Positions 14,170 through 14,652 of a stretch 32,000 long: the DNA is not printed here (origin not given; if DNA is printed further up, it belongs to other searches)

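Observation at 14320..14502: A 60-aa ORF that is essentially a free-standing sorting signal, next to an anchorless adhesin and in the same locus as an extra sortase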

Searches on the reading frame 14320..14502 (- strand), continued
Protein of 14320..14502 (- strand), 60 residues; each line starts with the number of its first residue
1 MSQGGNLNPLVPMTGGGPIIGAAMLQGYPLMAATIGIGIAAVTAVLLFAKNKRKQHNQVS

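Call 45: find_homologous_proteins(query=L011:16741-18024:+, max_evalue=1e-20)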
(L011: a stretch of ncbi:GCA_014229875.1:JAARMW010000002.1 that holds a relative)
Query L011:16741-18024:+ (428 aa): 794 proteins with E <= 1e-20 among 8000 candidates; the best 120 are listed.
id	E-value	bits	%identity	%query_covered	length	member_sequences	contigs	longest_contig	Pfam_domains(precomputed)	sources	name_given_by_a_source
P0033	1.7e-283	958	100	100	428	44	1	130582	PF13632.13,PF13506.14,PF13641.13,PF00535.33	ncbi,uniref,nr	ncbi:glycosyltransferase family 2 protein [Listeria booriae]|uniref:glycosyltransferase family 2 pro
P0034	6.7e-279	943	97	100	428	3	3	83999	PF13632.13,PF13506.14,PF13641.13,PF00535.33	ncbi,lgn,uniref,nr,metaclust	ncbi:glycosyltransferase family 2 protein [Listeria riparia]|uniref:N-acetyl-glucosamine transferase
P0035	2.2e-206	704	72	100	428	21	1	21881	PF13632.13,PF13506.14,PF13641.13,PF00535.33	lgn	-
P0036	1.2e-196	672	67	100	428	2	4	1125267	PF13632.13,PF13506.14,PF13641.13,PF00535.33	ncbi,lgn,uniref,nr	ncbi:glycosyltransferase [Listeria booriae]|uniref:glycosyltransferase family 2 protein n=1 Tax=List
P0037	4.0e-186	637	64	100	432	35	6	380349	PF13632.13,PF13506.14,PF13641.13,PF00535.33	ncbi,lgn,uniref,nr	ncbi:glycosyltransferase family 2 protein [Listeria booriae]|uniref:Glycosyltransferase n=1 Tax=List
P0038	6.0e-182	623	64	100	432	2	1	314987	PF13632.13,PF13506.14,PF13641.13,PF00535.33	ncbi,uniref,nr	ncbi:glycosyltransferase family 2 protein [Listeria newyorkensis]|uniref:glycosyltransferase family 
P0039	2.0e-147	510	54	100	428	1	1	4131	PF13632.13,PF13506.14,PF13641.13,PF00535.33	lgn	-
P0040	7.0e-145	501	55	100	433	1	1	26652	PF13632.13,PF13506.14,PF13641.13,PF00535.33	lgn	-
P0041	2.7e-144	499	54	100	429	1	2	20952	PF13632.13,PF13506.14,PF13641.13,PF00535.33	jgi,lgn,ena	-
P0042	1.7e-143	497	52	100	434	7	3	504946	PF13632.13,PF13506.14,PF13641.13,PF00535.33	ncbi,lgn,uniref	ncbi:glycosyltransferase family 2 protein [Bacillus sp. FSL K6-0268]|uniref:glycosyltransferase fami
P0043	2.5e-143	496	53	100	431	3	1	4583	PF13632.13,PF13506.14,PF13641.13,PF00535.33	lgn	-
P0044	1.7e-142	494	53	100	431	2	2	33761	PF13632.13,PF13506.14,PF13641.13,PF00535.33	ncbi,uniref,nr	ncbi:glycosyltransferase family 2 protein [Bacillus toyonensis]|uniref:glycosyltransferase family 2 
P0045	2.3e-142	493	52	99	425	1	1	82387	PF13632.13,PF13506.14,PF13641.13,PF00535.33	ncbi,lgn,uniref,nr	ncbi:glycosyltransferase family 2 protein [Listeria ilorinensis]|uniref:glycosyltransferase family 2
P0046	2.4e-142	493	52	100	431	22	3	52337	PF13632.13,PF13506.14,PF13641.13,PF00535.33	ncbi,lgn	ncbi:glycosyltransferase family 2 protein [Bacillus paranthracis]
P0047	9.1e-141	488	52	100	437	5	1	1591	PF13632.13,PF13506.14,PF13641.13,PF00535.33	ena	-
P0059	4.1e-115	403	45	100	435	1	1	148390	PF13632.13,PF13506.14,PF13641.13,PF00535.33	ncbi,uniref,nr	ncbi:glycosyltransferase [Alicyclobacillus tolerans]|uniref:glycosyltransferase n=1 Tax=Alicyclobaci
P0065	3.8e-111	390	45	98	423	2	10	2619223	PF13632.13,PF13641.13,PF00535.33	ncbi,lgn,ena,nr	ncbi:glycosyltransferase [Carnobacterium divergens]|nr:glycosyltransferase [Carnobacterium divergens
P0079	3.2e-89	318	39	95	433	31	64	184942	PF13632.13,PF10111.15,PF13506.14,PF13641.13,PF00535.33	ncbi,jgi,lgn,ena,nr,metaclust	ncbi:MAG: glycosyltransferase family 2 protein [Lachnospiraceae bacterium]|jgi:cellulose synthase/po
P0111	4.6e-81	291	39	92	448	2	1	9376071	PF13632.13,PF13506.14,PF13641.13,PF00535.33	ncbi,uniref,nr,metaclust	ncbi:glycosyltransferase [Actinoplanes friuliensis]|uniref:N-acetyl-glucosamine transferase n=1 Tax=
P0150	5.1e-79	284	40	89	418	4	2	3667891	PF13632.13,PF10111.15,PF13641.13,PF00535.33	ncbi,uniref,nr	ncbi:hypothetical protein IGL98_000764 [Enterococcus sp. DIV0840]|uniref:glycosyltransferase family 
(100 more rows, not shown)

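Call 46: find_encoding_contigs(protein=P0042, flank=10000, max_places=1)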
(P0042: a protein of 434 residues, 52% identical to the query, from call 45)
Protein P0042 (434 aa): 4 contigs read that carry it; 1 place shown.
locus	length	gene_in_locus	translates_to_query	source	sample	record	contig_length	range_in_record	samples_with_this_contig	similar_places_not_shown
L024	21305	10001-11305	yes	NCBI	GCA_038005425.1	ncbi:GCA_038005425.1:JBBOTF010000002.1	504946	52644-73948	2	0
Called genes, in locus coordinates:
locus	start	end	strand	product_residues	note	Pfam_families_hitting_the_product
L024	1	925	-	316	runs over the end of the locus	PF00535:Glycos_transf_2, PF13641:Glyco_tranf_2_3 (weak)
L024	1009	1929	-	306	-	PF00535:Glycos_transf_2, PF10111:Glyco_tranf_2_2 (faint), PF13641:Glyco_tranf_2_3 (weak)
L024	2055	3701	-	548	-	-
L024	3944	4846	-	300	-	PF00535:Glycos_transf_2, PF13641:Glyco_tranf_2_3 (weak)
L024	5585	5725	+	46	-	-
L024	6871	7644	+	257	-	PF06990:Gal-3-0_sulfotr (faint)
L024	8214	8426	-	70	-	-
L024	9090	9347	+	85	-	-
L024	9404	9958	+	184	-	PF04203:Sortase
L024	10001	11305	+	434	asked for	PF00535:Glycos_transf_2, PF13506:Glyco_transf_21, PF13641:Glyco_tranf_2_3, PF13632:Glyco_trans_2_3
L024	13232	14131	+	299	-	PF13580:SIS_2, PF22198:GKRP_SIS_2 (weak), PF22645:GKRP_SIS_N, PF01380:SIS, PF20741:GKRP-like_C (faint)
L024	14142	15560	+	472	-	PF00367:PTS_EIIB, PF02378:PTS_EIIC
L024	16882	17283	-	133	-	PF01797:Y1_Tnp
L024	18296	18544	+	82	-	-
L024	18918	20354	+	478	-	PF01609:DDE_Tnp_1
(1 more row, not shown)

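Call 47: find_encoding_contigs(protein=P0065, flank=10000, max_places=1)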
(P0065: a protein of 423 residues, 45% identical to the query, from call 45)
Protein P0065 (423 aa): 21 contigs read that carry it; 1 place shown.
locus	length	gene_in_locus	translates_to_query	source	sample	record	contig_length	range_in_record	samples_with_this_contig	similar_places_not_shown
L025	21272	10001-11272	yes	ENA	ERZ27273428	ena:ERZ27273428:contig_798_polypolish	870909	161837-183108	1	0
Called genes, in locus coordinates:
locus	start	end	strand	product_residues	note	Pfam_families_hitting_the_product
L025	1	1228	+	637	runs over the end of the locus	PF02776:TPP_enzyme_N, PF00205:TPP_enzyme_M, PF02775:TPP_enzyme_C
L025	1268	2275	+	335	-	PF01408:GFO_IDH_MocA, PF03447:NAD_binding_3 (weak), PF03807:F420_oxidored (faint), PF02894:GFO_IDH_MocA_C, PF22725:GFO_IDH_MocA_C3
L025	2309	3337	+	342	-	PF01408:GFO_IDH_MocA, PF02894:GFO_IDH_MocA_C, PF22725:GFO_IDH_MocA_C3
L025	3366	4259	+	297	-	PF01261:AP_endonuc_2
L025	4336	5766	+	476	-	PF00083:Sugar_tr, PF07690:MFS_1, PF06609:TRI12 (weak), PF07690:MFS_1 (weak)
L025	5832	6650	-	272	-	PF00106:adh_short, PF08659:KR, PF13561:adh_short_C2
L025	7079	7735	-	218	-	PF00027:cNMP_binding (faint)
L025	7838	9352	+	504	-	PF13231:PMT_2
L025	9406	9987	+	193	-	PF04203:Sortase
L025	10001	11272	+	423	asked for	PF13641:Glyco_tranf_2_3, PF00535:Glycos_transf_2, PF13632:Glyco_trans_2_3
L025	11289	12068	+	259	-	PF00194:Carb_anhydrase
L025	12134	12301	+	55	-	-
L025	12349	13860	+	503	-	PF17210:SdrD_B, PF13620:CarboxypepD_reg, PF17802:SpaA, PF22904:NOMO1-like_2nd (weak), PF17210:SdrD_B, PF17802:SpaA (weak), PF02368:Big_2, PF17210:SdrD_B, +3 more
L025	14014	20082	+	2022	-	PF13620:CarboxypepD_reg, PF17210:SdrD_B, PF17210:SdrD_B, PF02368:Big_2, PF17210:SdrD_B, PF13620:CarboxypepD_reg, PF17210:SdrD_B, PF02368:Big_2, +19 more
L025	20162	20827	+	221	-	-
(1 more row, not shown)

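Call 49: find_encoding_contigs(protein=P0059, flank=8000, max_places=1)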
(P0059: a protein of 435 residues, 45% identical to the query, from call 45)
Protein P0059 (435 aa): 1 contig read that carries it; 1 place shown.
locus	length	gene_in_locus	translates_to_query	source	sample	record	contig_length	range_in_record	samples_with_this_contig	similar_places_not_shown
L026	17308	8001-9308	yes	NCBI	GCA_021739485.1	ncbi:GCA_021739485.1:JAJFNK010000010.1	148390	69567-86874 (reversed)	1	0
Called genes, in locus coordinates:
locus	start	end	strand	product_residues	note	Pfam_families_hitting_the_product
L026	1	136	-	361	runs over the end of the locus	PF00296:Bac_luciferase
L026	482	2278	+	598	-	PF00990:GGDEF, PF01966:HD, PF13487:HD_5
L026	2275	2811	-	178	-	-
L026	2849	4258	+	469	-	PF01011:PQQ, PF13360:PQQ_2, PF13570:Beta-prop_ACSF4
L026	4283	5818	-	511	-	PF00144:Beta-lactamase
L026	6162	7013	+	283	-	-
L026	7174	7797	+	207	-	PF04203:Sortase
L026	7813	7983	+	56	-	-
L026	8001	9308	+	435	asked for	PF13641:Glyco_tranf_2_3, PF00535:Glycos_transf_2, PF13506:Glyco_transf_21, PF13632:Glyco_trans_2_3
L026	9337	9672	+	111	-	PF13560:HTH_31, PF12844:HTH_19 (weak), PF01381:HTH_3, PF13443:HTH_26 (weak)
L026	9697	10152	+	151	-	-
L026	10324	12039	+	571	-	-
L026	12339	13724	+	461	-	PF17210:SdrD_B (faint), PF13620:CarboxypepD_reg (faint), PF17802:SpaA (faint)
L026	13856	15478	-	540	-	PF02652:Lactate_perm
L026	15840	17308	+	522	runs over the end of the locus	PF07602:DUF1565 (weak), PF22842:Pel9A-like_beta_helix, PF13229:Beta_helix, PF05048:NosD (weak)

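Call 50: find_encoding_contigs(protein=P0111, flank=8000, max_places=1)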
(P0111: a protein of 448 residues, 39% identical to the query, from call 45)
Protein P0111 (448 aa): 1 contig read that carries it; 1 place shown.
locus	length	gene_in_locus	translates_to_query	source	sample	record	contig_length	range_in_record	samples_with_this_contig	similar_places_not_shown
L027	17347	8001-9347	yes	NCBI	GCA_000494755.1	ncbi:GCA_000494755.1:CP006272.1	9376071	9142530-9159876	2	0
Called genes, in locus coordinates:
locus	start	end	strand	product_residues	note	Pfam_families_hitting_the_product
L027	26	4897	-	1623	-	PF12458:DUF3686, PF13401:AAA_22 (faint), PF25472:DUF7902, PF00004:AAA (weak), PF07728:AAA_5 (weak)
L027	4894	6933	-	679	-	-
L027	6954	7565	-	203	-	-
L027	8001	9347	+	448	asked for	PF13641:Glyco_tranf_2_3, PF00535:Glycos_transf_2, PF13506:Glyco_transf_21, PF13632:Glyco_trans_2_3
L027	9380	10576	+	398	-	PF02350:Epimerase_2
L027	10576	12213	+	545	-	PF10096:DUF2334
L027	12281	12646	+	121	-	-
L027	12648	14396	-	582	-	PF00652:Ricin_B_lectin (faint)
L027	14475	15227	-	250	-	PF01738:DLH, PF00561:Abhydrolase_1 (faint), PF12146:Hydrolase_4 (faint)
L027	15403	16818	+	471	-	PF00553:CBM_2, PF00704:Glyco_hydro_18 (weak)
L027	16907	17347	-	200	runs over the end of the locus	PF00440:TetR_N, PF17754:TetR_C_14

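Call 51: find_encoding_contigs(protein=P0079, flank=8000, max_places=1)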
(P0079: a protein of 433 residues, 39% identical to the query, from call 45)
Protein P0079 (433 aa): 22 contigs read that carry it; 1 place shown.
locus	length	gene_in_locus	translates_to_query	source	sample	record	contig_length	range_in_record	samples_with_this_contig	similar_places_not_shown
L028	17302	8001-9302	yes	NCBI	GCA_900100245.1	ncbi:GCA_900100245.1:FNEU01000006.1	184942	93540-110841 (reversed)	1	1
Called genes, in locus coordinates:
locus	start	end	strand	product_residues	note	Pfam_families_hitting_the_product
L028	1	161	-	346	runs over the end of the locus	PF00389:2-Hacid_dh, PF02826:2-Hacid_dh_C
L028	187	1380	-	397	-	PF07690:MFS_1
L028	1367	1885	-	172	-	-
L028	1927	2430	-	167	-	PF00583:Acetyltransf_1, PF13527:Acetyltransf_9, PF13673:Acetyltransf_10, PF13508:Acetyltransf_7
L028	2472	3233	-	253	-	PF12746:GNAT_acetyltran, PF00583:Acetyltransf_1 (weak)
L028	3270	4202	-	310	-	PF13847:Methyltransf_31, PF08241:Methyltransf_11, PF08242:Methyltransf_12 (weak), PF13649:Methyltransf_25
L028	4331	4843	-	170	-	PF13302:Acetyltransf_3, PF13420:Acetyltransf_4, PF00583:Acetyltransf_1, PF13673:Acetyltransf_10, PF13508:Acetyltransf_7, PF08445:FR47 (faint)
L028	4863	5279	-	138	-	PF00583:Acetyltransf_1, PF13673:Acetyltransf_10, PF13508:Acetyltransf_7, PF08445:FR47 (weak)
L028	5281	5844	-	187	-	PF13302:Acetyltransf_3, PF00583:Acetyltransf_1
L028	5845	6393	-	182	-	PF03167:UDG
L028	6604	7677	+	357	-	PF01757:Acyl_transf_3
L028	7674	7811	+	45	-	-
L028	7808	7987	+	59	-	-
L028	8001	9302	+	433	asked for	PF00535:Glycos_transf_2, PF10111:Glyco_tranf_2_2 (faint), PF13641:Glyco_tranf_2_3, PF13506:Glyco_transf_21, PF13632:Glyco_trans_2_3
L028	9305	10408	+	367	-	PF02350:Epimerase_2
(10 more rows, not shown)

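Call 56: search_solved_structures(query=L011:16074-16697:+, max_evalue=0.01, show_alignments=1)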
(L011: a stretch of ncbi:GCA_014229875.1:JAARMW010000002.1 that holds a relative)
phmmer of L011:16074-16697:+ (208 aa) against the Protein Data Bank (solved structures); distinct sequences matched with E-value up to 0.01: 0.

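Call 59: search_solved_structures(query=A6, max_evalue=1)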
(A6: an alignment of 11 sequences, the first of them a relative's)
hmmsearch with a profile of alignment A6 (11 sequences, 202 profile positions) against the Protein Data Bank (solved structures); distinct sequences matched with E-value up to 1: 50.
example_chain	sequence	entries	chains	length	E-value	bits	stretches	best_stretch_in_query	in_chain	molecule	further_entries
4d70_A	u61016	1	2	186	2.1e-08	37.2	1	92-180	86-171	SORTASE FAMILY PROTEIN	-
24rr_A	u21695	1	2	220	8.1e-07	32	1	32-180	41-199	Ebp pilus assembly class C sortase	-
7f87_A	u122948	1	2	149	8.1e-06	28.8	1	106-180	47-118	Class A sortase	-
7cfj_A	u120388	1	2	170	9.9e-06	28.5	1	106-180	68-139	Class A sortase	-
2mlm_A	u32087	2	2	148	2.1e-05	27.4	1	110-201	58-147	Sortase family protein | Sortase A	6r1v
5hu4_A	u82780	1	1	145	2.2e-05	27.3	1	106-179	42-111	Cysteine protease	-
1t2p_A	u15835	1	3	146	2.6e-05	27.1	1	110-201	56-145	sortase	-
1ija_A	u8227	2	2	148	2.7e-05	27.1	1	110-201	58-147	Sortase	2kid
5utt_A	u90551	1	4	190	3.2e-05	26.8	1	92-182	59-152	Sortase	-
6bwe_A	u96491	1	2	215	0.00013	24.8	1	108-180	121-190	Putative fimbrial associated sortase-like protein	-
5k9a_A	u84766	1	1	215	0.00013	24.8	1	108-180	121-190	Putative fimbrial associated sortase-like protein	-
8t28_A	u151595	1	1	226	0.00016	24.5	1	102-180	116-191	Class C sortase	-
2kw8_A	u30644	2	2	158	0.00024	24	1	106-180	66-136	LPXTG-site transpeptidase family protein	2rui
9m4u_B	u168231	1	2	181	0.00031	23.6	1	103-186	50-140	Peptidase C60, sortase A and B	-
9iok_A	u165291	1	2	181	0.00032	23.6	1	103-186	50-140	Peptidase C60, sortase A and B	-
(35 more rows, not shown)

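Call 65: predict_structure(alignment_id=A7)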
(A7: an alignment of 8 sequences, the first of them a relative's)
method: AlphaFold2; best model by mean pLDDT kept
length: 208 residues; sequences in the alignment: 8
mean_pLDDT: 68.0   pTM: 0.61
mean pLDDT of the five models: 68.0, 65.2, 65.0, 63.9, 61.9
residues with pLDDT >= 90: 18; 70-90: 104; 50-70: 44; < 50: 42
segments of 3 or more residues with pLDDT < 50: 29-58, 103-107, 123-127
pLDDT, mean of each block of 10 residues (from residue 1): 83 85 61 32 30 43 80 75 54 55 51 68 51 86 87 92 83 77 78 79 83
secondary structure, 60 per line:
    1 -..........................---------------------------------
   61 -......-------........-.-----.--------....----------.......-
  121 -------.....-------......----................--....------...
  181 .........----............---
elements in order: H2-27 E62-67 E75-82 E99-102 E113-119 H128-132 E140-145 E150-162 H168-171 E178-189 E194-205

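Call 68: fold_search(model_id=the predicted structure, library=pdb)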
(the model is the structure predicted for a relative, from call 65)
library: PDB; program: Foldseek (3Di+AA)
matches with E <= 10: 328; with E <= 0.001: 50
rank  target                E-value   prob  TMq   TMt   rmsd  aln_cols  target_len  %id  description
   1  3rbj_B                2.9e-08  1.00  0.50  0.55   4.4       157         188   18  Crystal Structure of the lid-mutant of Streptococcus agalactiae Sortase C1 (released 2011-09-07)
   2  5hu4                  5.3e-08  1.00  0.49  0.67   3.7       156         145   18  Cystal structure of listeria monocytogenes sortase A (released 2017-02-01)
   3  7s57                  7.1e-08  1.00  0.50  0.64   4.2       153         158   19  Structure of Sortase A from Streptococcus pyogenes with the b7-b8 loop sequence of Enterococcus faecalis Sortase A (released 2022-01-12)
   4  2kw8_MODEL_1_A        8.0e-08  1.00  0.50  0.64   4.4       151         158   20  Solution Structure of Bacillus anthracis Sortase A (SrtA) Transpeptidase (released 2010-05-26)
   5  7s4o_A                1.2e-07  1.00  0.50  0.59   5.9       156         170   18  Structure of C208A Sortase A from Streptococcus pyogenes bound to LPATS peptide (released 2022-09-07)
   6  3rcc_N                1.4e-07  1.00  0.50  0.72   3.8       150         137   18  Crystal Structure of the Streptococcus agalactiae Sortase A (released 2011-09-07)
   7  7s53                  1.6e-07  1.00  0.49  0.64   4.3       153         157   19  Structure of Sortase A from Streptococcus pyogenes with the b7-b8 loop sequence from Listeria monocytogenes Sortase A (released 2022-01-12)
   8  7s4o_B                3.1e-07  1.00  0.50  0.62   5.6       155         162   18  Structure of C208A Sortase A from Streptococcus pyogenes bound to LPATS peptide (released 2022-09-07)
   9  8t8g_A                3.5e-07  1.00  0.48  0.62   4.2       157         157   19  C208A Streptococcus pyogenes Sortase A (spySrtA) bound to LPALA peptide (released 2024-03-13)
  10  3rcc_Q                3.7e-07  1.00  0.48  0.71   4.2       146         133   18  Crystal Structure of the Streptococcus agalactiae Sortase A (released 2011-09-07)
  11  3rcc_F                5.3e-07  1.00  0.49  0.73   4.4       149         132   18  Crystal Structure of the Streptococcus agalactiae Sortase A (released 2011-09-07)
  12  5go6                  5.3e-07  1.00  0.48  0.65   5.3       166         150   20  Structure of sortase E T196V mutant from Streptomyces avermitilis (released 2017-07-26)
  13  5k9a                  5.6e-07  1.00  0.51  0.50   4.6       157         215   20  Sortase A from Corynebacterium diphtheriae (released 2016-06-15)
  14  3rcc_O                6.0e-07  1.00  0.49  0.74   4.0       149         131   18  Crystal Structure of the Streptococcus agalactiae Sortase A (released 2011-09-07)
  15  2xwg_B                6.4e-07  1.00  0.51  0.57   4.0       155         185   17  Crystal structure of sortase C-1 from Actinomyces oris (formerly Actinomyces naeslundii) (released 2011-02-23)
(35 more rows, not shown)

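Call 72: predict_structure(alignment_id=A2)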
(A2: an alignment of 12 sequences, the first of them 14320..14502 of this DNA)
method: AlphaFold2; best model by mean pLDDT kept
length: 60 residues; sequences in the alignment: 12
mean_pLDDT: 69.9   pTM: 0.36
mean pLDDT of the five models: 69.9, 69.2, 67.9, 65.5, 64.1
residues with pLDDT >= 90: 12; 70-90: 13; 50-70: 33; < 50: 2
segments of 3 or more residues with pLDDT < 50: none
pLDDT, mean of each block of 10 residues (from residue 1): 53 56 63 88 92 68
secondary structure, 60 per line:
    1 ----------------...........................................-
elements in order: H17-59

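Call 73: find_encoding_contigs(protein=P0150, flank=8000, max_places=1)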
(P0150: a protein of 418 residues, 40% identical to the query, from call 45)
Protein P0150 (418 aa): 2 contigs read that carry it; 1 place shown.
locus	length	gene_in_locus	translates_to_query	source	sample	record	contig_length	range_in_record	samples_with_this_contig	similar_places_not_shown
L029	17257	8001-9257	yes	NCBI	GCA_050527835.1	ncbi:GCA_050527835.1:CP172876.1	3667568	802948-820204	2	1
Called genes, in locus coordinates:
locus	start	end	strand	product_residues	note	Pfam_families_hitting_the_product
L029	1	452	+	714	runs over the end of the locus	PF03412:Peptidase_C39, PF00664:ABC_membrane, PF00005:ABC_tran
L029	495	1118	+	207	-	PF00239:Resolvase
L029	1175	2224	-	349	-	PF00704:Glyco_hydro_18, PF23916:TIM-barrel_EndoS (weak)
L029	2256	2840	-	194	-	PF03067:LPMO_10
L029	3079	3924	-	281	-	PF01381:HTH_3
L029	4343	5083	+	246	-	PF01643:Acyl-ACP_TE, PF13279:4HBT_2 (faint), PF20791:Acyl-ACP_TE_C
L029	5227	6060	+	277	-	PF01904:DUF72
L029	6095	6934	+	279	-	PF00702:Hydrolase, PF05116:S6PP (weak), PF08282:Hydrolase_3, PF12710:HAD (faint), PF13419:HAD_2 (faint), PF05116:S6PP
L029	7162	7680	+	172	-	PF01503:PRA-PH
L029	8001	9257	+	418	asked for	PF13641:Glyco_tranf_2_3, PF00535:Glycos_transf_2, PF10111:Glyco_tranf_2_2 (weak), PF13632:Glyco_trans_2_3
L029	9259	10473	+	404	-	PF02350:Epimerase_2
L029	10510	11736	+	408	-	PF05737:Collagen_bind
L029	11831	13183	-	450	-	PF00696:AA_kinase, PF13840:ACT_7, PF22468:ACT_9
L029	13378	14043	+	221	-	PF00702:Hydrolase, PF13419:HAD_2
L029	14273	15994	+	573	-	PF06160:EzrA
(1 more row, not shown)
